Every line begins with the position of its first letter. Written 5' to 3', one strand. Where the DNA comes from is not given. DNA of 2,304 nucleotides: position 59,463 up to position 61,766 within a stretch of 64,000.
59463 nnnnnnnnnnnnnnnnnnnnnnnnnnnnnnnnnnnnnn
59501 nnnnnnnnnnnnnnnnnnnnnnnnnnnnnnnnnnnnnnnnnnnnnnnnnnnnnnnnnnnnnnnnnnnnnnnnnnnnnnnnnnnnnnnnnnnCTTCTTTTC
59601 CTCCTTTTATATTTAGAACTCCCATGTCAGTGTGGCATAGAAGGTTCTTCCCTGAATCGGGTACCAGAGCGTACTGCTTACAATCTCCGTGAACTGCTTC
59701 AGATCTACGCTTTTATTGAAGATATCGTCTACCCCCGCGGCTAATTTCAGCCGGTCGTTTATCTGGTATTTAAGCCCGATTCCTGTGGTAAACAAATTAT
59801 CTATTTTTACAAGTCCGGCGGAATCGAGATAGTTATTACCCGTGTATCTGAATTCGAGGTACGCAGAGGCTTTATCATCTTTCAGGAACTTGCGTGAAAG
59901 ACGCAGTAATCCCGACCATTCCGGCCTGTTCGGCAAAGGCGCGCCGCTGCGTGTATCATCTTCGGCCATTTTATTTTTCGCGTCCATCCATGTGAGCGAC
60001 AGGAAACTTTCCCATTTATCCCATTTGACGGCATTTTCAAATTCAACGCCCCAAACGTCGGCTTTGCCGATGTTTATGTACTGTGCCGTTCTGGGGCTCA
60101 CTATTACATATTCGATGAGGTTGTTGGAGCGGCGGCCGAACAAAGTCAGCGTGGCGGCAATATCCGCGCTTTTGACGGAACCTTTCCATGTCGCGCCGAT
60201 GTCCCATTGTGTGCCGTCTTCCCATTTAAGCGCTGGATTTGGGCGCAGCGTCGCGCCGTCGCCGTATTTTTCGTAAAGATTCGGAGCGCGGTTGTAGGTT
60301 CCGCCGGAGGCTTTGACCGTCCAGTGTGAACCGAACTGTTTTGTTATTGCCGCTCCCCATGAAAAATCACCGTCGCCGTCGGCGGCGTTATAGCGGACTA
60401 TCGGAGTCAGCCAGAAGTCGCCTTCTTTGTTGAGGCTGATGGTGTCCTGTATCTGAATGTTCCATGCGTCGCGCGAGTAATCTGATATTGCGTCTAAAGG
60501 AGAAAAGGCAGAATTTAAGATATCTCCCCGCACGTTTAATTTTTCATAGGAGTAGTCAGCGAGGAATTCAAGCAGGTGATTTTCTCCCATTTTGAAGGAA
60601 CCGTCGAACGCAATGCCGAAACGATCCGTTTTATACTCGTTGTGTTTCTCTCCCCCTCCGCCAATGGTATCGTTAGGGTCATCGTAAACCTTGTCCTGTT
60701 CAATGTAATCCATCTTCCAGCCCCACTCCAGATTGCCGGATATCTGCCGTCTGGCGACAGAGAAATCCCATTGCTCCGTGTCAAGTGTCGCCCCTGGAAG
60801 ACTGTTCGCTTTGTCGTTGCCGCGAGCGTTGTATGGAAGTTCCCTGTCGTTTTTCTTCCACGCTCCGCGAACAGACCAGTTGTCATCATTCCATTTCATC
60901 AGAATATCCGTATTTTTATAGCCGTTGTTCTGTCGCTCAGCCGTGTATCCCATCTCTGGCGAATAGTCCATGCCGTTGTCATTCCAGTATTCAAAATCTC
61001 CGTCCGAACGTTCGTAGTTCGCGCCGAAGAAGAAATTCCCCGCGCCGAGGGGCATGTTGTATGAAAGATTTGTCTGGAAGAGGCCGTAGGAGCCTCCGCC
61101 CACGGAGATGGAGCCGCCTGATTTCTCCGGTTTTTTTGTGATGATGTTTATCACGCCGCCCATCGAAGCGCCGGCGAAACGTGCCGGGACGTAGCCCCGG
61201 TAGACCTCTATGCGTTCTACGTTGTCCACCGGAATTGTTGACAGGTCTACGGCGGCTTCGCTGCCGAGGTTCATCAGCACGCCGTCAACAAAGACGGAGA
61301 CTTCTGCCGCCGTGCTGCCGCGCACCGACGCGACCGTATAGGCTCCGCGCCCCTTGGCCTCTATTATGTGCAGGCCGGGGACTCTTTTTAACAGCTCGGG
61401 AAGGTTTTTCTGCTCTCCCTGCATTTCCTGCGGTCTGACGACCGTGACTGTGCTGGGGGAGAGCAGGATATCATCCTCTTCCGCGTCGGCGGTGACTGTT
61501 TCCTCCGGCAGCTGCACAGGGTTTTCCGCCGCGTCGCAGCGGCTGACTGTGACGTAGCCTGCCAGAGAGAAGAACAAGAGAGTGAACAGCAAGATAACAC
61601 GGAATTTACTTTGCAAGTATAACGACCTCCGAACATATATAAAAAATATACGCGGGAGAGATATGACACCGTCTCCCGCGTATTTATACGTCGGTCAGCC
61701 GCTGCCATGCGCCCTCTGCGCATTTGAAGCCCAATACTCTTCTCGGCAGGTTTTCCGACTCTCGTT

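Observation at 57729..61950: B12 riboswitch controls a TonB-dependent receptor plus a propeller-like Synerg-CTERM surface protein: a possible BtuG-like corrinoid-capture partner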

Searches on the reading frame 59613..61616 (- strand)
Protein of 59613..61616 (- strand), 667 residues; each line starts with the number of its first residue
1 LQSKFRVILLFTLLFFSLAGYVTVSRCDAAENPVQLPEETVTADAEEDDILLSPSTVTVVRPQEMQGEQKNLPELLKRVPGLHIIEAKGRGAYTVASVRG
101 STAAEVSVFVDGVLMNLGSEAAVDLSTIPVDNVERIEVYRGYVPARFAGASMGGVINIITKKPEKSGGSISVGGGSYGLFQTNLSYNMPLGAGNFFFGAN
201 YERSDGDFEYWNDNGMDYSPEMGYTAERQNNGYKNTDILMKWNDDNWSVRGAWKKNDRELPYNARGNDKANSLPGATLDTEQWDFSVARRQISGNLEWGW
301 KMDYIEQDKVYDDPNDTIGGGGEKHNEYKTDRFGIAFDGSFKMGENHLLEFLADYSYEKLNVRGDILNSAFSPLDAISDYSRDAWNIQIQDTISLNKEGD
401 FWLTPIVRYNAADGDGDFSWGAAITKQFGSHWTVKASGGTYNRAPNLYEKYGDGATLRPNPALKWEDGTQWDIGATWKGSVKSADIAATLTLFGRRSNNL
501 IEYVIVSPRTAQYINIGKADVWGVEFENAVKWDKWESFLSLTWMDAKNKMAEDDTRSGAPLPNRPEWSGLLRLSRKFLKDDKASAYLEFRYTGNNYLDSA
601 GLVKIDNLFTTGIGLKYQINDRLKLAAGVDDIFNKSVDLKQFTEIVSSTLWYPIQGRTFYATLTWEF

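Call 3: search_protein_families(library=pfam, proteins=[window:59613-61616:-], max_evalue=1)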
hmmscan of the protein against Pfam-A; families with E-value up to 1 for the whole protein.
window:59613-61616:- (667 aa): 3 families
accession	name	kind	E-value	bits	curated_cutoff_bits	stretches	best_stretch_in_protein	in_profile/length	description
PF00593.30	TonB_dep_Rec_b-barrel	-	3e-35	123.4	27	1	181-630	25-434/436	TonB dependent receptor-like, beta-barrel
PF07715.20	Plug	-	5.4e-19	69.1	23.9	1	53-155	5-107/107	TonB-dependent Receptor Plug Domain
PF19089.6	DUF5777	-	0.061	13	23.1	1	560-643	114-193/247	Membrane bound beta barrel domain (DUF5777)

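Call 4: search_protein_families(library=ncbifam, proteins=[window:59613-61616:-], max_evalue=1)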
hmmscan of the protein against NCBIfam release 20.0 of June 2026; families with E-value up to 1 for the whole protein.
window:59613-61616:- (667 aa): 28 families (the best 25 are shown)
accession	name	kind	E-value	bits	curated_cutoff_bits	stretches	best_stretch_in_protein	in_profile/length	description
TIGR01779.1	TonB-B12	equivalog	1.3e-48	166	599.7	1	27-638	17-594/614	TonB-dependent vitamin B12 receptor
TIGR01785.1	TonB-hemin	subfamily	8.1e-37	127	316.85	1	40-667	5-677/677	TonB-dependent heme/hemoglobin receptor family protein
NF038079.1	TonB_sider_MxcH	equivalog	4.6e-36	124.2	925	2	36-199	115-278/792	TonB-dependent siderophore myxochelin receptor MxcH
NF007926.1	PRK10641.1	equivalog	1.5e-35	122.9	836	2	51-239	44-225/617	TonB-dependent vitamin B12 receptor BtuB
TIGR01783.1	TonB-siderophor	subfamily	1.1e-34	120.1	223.5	2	417-667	407-649/649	TonB-dependent siderophore receptor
TIGR01786.1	TonB-hemlactrns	subfamily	5.4e-29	101.1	323.75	2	411-667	431-719/719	TonB-dependent hemoglobin/transferrin/lactoferrin family receptor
NF010010.0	PRK13483.1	equivalog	5.3e-22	77.6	927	2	19-165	15-167/660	ligand-gated channel protein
NF050067.1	TonBEntbctnRecCfrA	equivalog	1.1e-21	76.8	1200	1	24-644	14-668/698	TonB-dependent ferric enterobactin receptor CfrA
NF010038.0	PRK13513.1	equivalog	1.7e-21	76.4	942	2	40-165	39-169/659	ligand-gated channel protein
NF049945.1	TonB_dep_FCYXU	equivalog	4e-21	75.3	825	1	1-388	1-394/697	TonB-dependent receptor, FCYXU motif-type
NF007478.2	PRK10064.1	equivalog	2.5e-20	72.3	745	2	40-171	34-169/663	catecholate siderophore receptor CirA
NF010012.0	PRK13486.1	equivalog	3.4e-20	72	924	2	40-164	29-161/696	TonB-dependent receptor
NF010051.0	PRK13528.1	subfamily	1.3e-17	63.4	583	2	121-172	132-184/727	FepA family TonB-dependent siderophore receptor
NF049946.1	TonB_dep_CU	exception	1.4e-17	63.3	700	2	25-225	31-239/683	TonB-dependent receptor, CU motif-type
NF010048.1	PRK13524.1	subfamily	2.7e-15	55.9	493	2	124-169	139-185/744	FepA family TonB-dependent siderophore receptor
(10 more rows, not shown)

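Call 41: find_related_loci(query=A4, collection=genome_contigs, flank=8000)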
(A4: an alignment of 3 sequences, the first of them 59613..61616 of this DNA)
Query A4 (667 aa) in genome_contigs; peptide patterns used: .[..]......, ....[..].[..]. (x = any residue, [..] = any of these).
135 stretches matched a pattern; 18 encode a relative of the query (tblastn E <= 1e-3); 18 distinct loci.
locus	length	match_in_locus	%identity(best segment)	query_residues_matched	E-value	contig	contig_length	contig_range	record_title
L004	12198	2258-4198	67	18-667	0e+0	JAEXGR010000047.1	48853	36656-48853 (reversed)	MAG: Synergistetes bacterium isolate OH_HBB_76 k127_1532289, whole genome shotgun sequence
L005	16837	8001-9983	64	1-667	0e+0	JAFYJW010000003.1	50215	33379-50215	MAG: Synergistes sp. isolate RGIG7157 Water_buffalos_Abomasum-5__c48138, whole genome shotgun sequence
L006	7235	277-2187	62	29-667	0e+0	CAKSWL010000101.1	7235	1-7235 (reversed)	MAG: uncultured Cloacibacillus sp. isolate REFINED_METABAT215_TOP10_CONTIGS_1500_ASSEMBLY_K77_MERGED__Hadza_MoBio_hadza-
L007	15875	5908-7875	60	4-667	0e+0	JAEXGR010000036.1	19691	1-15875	MAG: Synergistetes bacterium isolate OH_HBB_76 k127_920670, whole genome shotgun sequence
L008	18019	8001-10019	56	4-667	0e+0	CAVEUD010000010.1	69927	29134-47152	bacterium isolate H07676-L1_cleanbin_000012 genome assembly, contig: Spades_H07676-L1_contig_229, whole genome shotgun s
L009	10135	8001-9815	60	34-642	0e+0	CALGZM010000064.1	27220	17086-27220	MAG TPA_asm: uncultured Cloacibacillus sp. isolate SRR5580399_bin.19_CONCOCT_v1.1_MAG genome assembly, contig: ERZ130454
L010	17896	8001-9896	52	34-667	0e+0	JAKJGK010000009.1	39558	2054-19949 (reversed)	MAG: Synergistetes bacterium isolate UR.bin68 UR_contig_2125, whole genome shotgun sequence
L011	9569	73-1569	54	164-667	2e-176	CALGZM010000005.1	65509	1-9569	MAG TPA_asm: uncultured Cloacibacillus sp. isolate SRR5580399_bin.19_CONCOCT_v1.1_MAG genome assembly, contig: ERZ130454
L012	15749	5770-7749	59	6-667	0e+0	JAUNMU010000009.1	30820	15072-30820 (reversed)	MAG: Synergistes sp. isolate S32M_St_metabat_14 NODE_982_length_30820_cov_22.206761, whole genome shotgun sequence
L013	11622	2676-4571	53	34-667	0e+0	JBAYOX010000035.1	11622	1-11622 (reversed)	MAG: Aminobacteriaceae bacterium isolate SO_2016_LW2_124 scaffold11612_LW138R_2016, whole genome shotgun sequence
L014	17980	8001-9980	25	7-666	6e-39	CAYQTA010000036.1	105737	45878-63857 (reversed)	MAG TPA_asm: uncultured Acidobacteriota bacterium isolate binchicken_co219_302 genome assembly, contig: k141_772873, who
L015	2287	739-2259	26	32-525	4e-35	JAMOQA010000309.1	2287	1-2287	MAG: Acidobacteria bacterium isolate 4559-240_metabat2_scaf2bin.017 4559-240_scaffold_28803_c1, whole genome shotgun seq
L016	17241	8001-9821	24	64-666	2e-32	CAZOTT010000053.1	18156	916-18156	MAG TPA_asm: uncultured Acidobacteriota bacterium isolate SRP163575_co1_157 genome assembly, contig: NODE_6486_length_18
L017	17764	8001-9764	25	81-667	1e-31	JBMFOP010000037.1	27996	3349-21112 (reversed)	MAG: Myxococcota bacterium isolate KM4338-40 NODE_37_length_27996_cov_4.694796, whole genome shotgun sequence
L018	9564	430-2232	23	70-665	3e-28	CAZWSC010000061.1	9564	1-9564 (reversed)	MAG TPA_asm: uncultured bacterium isolate SRP067234_co1_342 genome assembly, contig: k99_997617, whole genome shotgun se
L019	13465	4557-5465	24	20-319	3e-12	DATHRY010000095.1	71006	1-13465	MAG TPA_asm: Longimicrobiales bacterium isolate SMAG_U16037 k141_215031, whole genome shotgun sequence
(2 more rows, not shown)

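Call 52: search_protein_families(library=pfam, proteins=[L017:9787-10956:+, L019:6505-7602:+, L018:2229-3749:+, L007:1406-3397:+, L007:3409-5835:+, L009:3331-5403:+, L009:5419-7854:+, L008:11535-12467:+, L008:13231-14208:+, L008:14209-15018:+], max_evalue=0.01)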
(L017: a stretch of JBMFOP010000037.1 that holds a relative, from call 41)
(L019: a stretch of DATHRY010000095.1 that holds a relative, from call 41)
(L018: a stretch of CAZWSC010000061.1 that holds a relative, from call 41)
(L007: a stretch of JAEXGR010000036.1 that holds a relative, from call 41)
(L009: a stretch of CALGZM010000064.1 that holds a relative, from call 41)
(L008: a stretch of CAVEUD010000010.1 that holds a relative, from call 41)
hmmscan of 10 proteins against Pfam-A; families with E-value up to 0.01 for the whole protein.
L017:9787-10956:+ (389 aa): 0 families

L019:6505-7602:+ (365 aa): 0 families

L018:2229-3749:+ (506 aa): 1 family
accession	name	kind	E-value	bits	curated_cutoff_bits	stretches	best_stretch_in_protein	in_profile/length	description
PF13860.13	FlgD_ig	-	0.00091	19.6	27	1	439-495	21-78/79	FlgD Ig-like domain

L007:1406-3397:+ (663 aa): 1 family
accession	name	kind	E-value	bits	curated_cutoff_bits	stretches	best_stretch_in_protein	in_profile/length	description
PF07581.17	Glug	-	1.2e-11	44.6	20.5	0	306-330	3-28/28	The GLUG motif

L007:3409-5835:+ (808 aa): 2 families
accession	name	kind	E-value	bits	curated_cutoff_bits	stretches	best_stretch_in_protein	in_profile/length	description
PF19408.5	PKD_6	-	3.6e-05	24.5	25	1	382-428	20-65/82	PKD-like domain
PF02368.24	Big_2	-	0.0031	17.9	22.8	0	373-424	15-60/79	Bacterial Ig-like domain (group 2)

L009:3331-5403:+ (690 aa): 1 family
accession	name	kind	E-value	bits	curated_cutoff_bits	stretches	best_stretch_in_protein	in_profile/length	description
PF07581.17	Glug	-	3.2e-11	43.3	20.5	1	175-203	2-27/28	The GLUG motif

L009:5419-7854:+ (811 aa): 1 family
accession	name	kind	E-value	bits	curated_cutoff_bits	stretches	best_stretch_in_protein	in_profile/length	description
PF19408.5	PKD_6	-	0.00087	20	25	1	380-424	25-68/82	PKD-like domain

L008:11535-12467:+ (310 aa): 1 family
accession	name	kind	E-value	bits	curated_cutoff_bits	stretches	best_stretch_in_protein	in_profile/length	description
PF01497.23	Peripla_BP_2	-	2.5e-22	79.9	27.5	1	32-226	1-196/235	Periplasmic binding protein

L008:13231-14208:+ (325 aa): 1 family
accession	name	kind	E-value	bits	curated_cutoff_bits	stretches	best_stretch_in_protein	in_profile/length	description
PF01032.23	FecCD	-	1.2e-78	264.7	26.5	1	14-322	3-311/311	FecCD transport family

L008:14209-15018:+ (269 aa): 1 family
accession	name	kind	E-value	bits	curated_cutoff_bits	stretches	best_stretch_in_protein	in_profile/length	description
PF01261.30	AP_endonuc_2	-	1.3e-10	41.9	31.1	1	51-257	26-248/249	Xylose isomerase-like TIM barrel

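Call 53: search_protein_families(library=ncbifam, proteins=[L017:9787-10956:+, L019:6505-7602:+, L018:2229-3749:+, L007:1406-3397:+, L007:3409-5835:+, L009:3331-5403:+, L009:5419-7854:+, L008:15011-15628:+, L013:1452-2555:+, L005:10032-11309:+], max_evalue=0.01)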
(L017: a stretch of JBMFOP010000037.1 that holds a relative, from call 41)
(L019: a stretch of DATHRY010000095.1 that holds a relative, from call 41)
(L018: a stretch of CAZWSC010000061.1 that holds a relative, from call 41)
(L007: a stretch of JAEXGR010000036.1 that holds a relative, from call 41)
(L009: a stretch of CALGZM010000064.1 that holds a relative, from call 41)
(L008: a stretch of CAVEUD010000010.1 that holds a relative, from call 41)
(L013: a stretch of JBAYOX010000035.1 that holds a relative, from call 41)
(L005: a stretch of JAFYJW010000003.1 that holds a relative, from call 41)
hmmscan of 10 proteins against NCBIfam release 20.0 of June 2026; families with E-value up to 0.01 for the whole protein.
L017:9787-10956:+ (389 aa): 0 families

L019:6505-7602:+ (365 aa): 4 families
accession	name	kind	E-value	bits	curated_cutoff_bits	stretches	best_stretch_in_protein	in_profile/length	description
NF033206.1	ScyE_fam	subfamily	8.2e-06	25.6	80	1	152-279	199-329/333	ScyD/ScyE family protein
TIGR03866.1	PQQ_ABC_repeats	subfamily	9.3e-05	21.6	287.3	0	189-271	63-140/310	PQQ-dependent catabolism-associated beta-propeller protein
TIGR02276.1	beta_rpt_yvtn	repeat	0.0007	19.5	27.85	0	223-264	6-42/42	beta-propeller repeat protein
NF052340.1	hydrazine_beta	equivalog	0.0086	15.2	560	0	80-221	39-173/372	hydrazine synthase subunit beta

L018:2229-3749:+ (506 aa): 1 family
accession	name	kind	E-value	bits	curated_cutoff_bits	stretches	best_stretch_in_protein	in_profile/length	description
TIGR04183.1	Por_Secre_tail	domain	6.6e-05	22.8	23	1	422-495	2-63/72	T9SS type A sorting domain-containing protein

L007:1406-3397:+ (663 aa): 0 families

L007:3409-5835:+ (808 aa): 0 families

L009:3331-5403:+ (690 aa): 1 family
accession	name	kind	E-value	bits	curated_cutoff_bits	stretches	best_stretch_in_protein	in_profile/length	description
TIGR04564.1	Synergist_CTERM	domain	9.4e-06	25.6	22.5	1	658-685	1-26/27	Synerg-CTERM sorting domain-containing protein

L009:5419-7854:+ (811 aa): 2 families
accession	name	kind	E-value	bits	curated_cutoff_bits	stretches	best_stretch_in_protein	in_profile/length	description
TIGR04564.1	Synergist_CTERM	domain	1.2e-06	28.5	22.5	1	781-802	1-21/27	Synerg-CTERM sorting domain-containing protein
NF004126.0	PRK05614.1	equivalog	0.0039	15.7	505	1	403-442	233-272/430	citrate synthase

L008:15011-15628:+ (205 aa): 9 families
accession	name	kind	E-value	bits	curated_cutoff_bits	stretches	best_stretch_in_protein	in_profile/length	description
TIGR02796.1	tolQ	equivalog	8.6e-19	68.1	221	1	11-187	16-207/216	protein TolQ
NF008066.0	PRK10801.1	equivalog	3e-14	53.1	403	1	93-197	116-221/230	Tol-Pal system protein TolQ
TIGR02805.1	exbB2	equivalog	6.5e-14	52.3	135.35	1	102-178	53-129/138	TonB-system energizer ExbB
TIGR02797.1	exbB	equivalog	5.4e-09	36.2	206.2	1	94-193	109-208/211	tonB-system energizer ExbB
NF007722.0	PRK10414.1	equivalog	3.6e-07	29.9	402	1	106-192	132-218/244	tol-pal system-associated acyl-CoA thioesterase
NF005237.0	PRK06743.1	equivalog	1.4e-06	27.9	373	1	81-164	140-222/277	flagellar motor protein MotP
NF006527.0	PRK08990.1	equivalog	7.6e-06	25.4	341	1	9-179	41-211/254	flagellar motor protein PomA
NF006583.0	PRK09109.1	equivalog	0.0002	20.6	237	1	81-162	120-196/246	flagellar motor protein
NF005997.1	PRK08124.1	equivalog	0.00036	19.6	340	1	84-139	124-179/259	flagellar motor stator protein MotA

L013:1452-2555:+ (367 aa): 5 families
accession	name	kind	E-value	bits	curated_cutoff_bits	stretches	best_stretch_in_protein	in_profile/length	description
TIGR01352.1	tonB_Cterm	subfamily_domain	9e-13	48.4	27.1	1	297-355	1-60/76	TonB family protein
NF008084.0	PRK10819.1-5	equivalog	1.7e-08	34.6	315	1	135-367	10-243/249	TonB system transport protein TonB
NF038079.1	TonB_sider_MxcH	equivalog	5.6e-05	21.4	925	1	293-354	6-66/792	TonB-dependent siderophore myxochelin receptor MxcH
NF008082.0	PRK10819.1-3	equivalog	0.0024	17.7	265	1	169-364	51-234/242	TonB system transport protein TonB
NF033768.1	myxo_SS_tail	domain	0.0038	17.3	40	1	304-362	27-89/92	AgmX/PglI C-terminal domain-containing protein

L005:10032-11309:+ (425 aa): 1 family
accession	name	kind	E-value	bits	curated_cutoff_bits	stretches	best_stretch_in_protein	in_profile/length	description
TIGR04564.1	Synergist_CTERM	domain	2e-09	37.3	22.5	1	398-423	1-25/27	Synerg-CTERM sorting domain-containing protein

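Call 75: search_solved_structures(query=window:59613-61616:-, max_evalue=1e-10)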
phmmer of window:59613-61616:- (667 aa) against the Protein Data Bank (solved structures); distinct sequences matched with E-value up to 1e-10: 16.
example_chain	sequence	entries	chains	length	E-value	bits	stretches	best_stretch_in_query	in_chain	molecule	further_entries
1nqf_A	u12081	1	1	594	2.9e-21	78.7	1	49-280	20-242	Vitamin B12 receptor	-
3rgm_A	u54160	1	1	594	5.6e-21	77.7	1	49-280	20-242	Vitamin B12 transporter BtuB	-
3rgn_A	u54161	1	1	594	7.6e-21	77.3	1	49-280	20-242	Vitamin B12 transporter BtuB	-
3m8b_A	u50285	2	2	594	7.7e-21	77.3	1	50-280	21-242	Vitamin B12 transporter btuB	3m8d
1nqe_A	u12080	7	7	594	8.5e-21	77.1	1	49-280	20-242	Vitamin B12 receptor | Vitamin B12 transporter btuB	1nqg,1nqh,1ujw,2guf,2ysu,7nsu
2gsk_A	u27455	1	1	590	9.5e-21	77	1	49-280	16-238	Vitamin B12 transporter btuB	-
9gbc_A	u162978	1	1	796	4.9e-19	71.3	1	56-215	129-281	TonB-linked outer membrane receptor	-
2hdf_A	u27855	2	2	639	1.6e-18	69.6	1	40-172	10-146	Colicin I receptor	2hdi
9nn6_A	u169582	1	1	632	1.8e-18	69.5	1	40-172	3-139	Colicin I receptor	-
6i2j_A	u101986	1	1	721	6.5e-12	47.8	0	33-174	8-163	Ferric enterobactin receptor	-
6q5e_A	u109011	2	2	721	7.1e-12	47.6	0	33-174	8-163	Ferric enterobactin receptor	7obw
6r1f_A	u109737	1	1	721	7.2e-12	47.6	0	33-174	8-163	Ferric enterobactin receptor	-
5mzs_A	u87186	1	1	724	7.7e-12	47.5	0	33-174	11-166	Ferric enterobactin receptor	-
5m9b_A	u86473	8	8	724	7.8e-12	47.5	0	33-174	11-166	Ferric enterobactin receptor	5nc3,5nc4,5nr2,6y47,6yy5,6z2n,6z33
5out_A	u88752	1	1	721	9.7e-12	47.2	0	33-174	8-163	Ferric enterobactin receptor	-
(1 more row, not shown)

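Call 78: search_solved_structures(query=L007:3409-5835:+, max_evalue=0.01)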
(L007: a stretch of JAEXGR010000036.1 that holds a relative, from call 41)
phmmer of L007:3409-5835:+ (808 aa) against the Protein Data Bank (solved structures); distinct sequences matched with E-value up to 0.01: 1.
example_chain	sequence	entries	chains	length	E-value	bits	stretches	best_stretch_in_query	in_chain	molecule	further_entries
7quz_AAA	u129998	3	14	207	0.0096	17.2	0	467-557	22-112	Beta-1,3-glucanase bglH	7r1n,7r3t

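Call 79: search_solved_structures(query=L007:1406-3397:+, max_evalue=0.01)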
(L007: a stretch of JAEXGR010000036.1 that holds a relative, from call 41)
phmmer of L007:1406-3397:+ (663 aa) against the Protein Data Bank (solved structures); distinct sequences matched with E-value up to 0.01: 0.
